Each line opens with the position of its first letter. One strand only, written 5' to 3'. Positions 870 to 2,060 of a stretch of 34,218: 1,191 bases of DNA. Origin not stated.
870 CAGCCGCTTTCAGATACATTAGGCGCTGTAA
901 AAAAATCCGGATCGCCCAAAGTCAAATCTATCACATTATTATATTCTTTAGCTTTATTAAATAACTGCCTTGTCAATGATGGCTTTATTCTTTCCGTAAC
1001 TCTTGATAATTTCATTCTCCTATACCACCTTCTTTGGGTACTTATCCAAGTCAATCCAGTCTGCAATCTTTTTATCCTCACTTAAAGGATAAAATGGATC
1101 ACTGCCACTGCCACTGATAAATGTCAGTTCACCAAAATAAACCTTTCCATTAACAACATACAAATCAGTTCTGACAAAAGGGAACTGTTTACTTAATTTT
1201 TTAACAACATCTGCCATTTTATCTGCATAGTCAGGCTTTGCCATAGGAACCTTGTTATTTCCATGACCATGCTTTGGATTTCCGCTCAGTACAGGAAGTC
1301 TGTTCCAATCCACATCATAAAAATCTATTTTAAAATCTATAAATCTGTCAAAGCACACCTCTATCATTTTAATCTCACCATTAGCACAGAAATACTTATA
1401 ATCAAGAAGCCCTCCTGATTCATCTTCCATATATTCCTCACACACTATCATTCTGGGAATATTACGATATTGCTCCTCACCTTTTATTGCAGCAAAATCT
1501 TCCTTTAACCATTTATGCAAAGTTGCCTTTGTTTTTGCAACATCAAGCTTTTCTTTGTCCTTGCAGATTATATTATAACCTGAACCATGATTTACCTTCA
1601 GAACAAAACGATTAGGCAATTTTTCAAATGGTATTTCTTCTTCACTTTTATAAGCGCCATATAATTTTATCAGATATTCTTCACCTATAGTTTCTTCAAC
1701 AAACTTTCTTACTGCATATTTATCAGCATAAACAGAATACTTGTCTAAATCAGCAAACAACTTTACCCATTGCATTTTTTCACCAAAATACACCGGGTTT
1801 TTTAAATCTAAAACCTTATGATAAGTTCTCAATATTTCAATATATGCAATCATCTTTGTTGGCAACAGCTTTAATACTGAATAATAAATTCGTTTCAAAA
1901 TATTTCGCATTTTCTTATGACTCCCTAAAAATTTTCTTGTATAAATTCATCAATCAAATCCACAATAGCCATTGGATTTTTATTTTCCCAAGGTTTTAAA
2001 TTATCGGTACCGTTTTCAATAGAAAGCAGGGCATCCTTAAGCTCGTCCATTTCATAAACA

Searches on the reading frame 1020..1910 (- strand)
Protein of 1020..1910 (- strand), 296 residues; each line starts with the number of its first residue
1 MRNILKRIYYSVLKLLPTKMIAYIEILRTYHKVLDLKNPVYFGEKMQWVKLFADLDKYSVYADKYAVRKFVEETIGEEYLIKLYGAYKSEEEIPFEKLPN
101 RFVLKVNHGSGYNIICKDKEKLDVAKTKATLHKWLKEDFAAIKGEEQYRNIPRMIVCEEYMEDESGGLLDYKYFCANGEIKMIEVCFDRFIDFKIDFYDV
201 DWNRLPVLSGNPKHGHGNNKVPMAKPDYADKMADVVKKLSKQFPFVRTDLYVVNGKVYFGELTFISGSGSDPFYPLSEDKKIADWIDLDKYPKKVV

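Call 41: find_encoding_contigs(protein=window:1020-1910:-, flank=10000, max_places=10)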
Protein window:1020-1910:- (296 aa): 2 contigs read that carry it; 1 place shown.
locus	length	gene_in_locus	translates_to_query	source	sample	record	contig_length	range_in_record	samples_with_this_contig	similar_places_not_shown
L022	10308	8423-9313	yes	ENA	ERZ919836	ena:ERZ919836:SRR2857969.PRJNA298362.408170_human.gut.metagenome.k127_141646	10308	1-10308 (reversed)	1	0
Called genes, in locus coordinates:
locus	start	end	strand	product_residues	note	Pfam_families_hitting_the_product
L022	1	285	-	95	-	?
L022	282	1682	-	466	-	PF01098:FTSW_RODA_SPOVE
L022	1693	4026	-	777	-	PF01136:Peptidase_U32, PF12392:DUF3656, PF01136:Peptidase_U32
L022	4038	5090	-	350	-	-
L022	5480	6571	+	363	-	PF17853:GGDEF_2, PF13556:HTH_30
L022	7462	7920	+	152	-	PF08660:Alg14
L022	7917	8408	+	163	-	PF04101:Glyco_tran_28_C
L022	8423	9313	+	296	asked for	PF14305:ATPgrasp_TupA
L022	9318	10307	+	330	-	?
